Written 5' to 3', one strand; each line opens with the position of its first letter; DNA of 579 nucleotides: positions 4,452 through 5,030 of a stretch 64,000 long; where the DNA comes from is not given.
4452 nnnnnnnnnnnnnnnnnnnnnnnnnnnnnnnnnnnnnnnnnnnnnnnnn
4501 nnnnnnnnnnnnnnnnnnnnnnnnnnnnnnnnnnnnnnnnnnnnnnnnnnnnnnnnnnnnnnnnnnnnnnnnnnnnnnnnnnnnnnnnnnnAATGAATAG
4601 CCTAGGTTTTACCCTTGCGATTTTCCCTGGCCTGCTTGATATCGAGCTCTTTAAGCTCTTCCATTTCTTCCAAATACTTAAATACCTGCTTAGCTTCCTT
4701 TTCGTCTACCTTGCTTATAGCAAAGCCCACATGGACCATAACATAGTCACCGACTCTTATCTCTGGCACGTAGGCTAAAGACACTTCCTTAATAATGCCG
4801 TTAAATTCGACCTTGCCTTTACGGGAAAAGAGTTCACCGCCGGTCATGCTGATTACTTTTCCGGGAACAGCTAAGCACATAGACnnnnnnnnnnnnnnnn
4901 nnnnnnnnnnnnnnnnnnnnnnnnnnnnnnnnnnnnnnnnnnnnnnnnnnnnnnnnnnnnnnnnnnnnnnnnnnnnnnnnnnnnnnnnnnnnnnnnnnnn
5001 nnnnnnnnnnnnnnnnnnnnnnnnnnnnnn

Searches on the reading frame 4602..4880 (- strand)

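Call 8: search_protein_families(library=pfam, proteins=[window:4602-4880:-], max_evalue=0.001)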
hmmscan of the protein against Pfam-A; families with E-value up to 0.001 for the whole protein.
window:4602-4880:- (92 aa): 1 family
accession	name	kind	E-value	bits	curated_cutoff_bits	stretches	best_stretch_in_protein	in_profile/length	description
PF01455.23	HupF_HypC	-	1.6e-26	92.6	28.5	1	1-70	1-65/65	HupF/HypC family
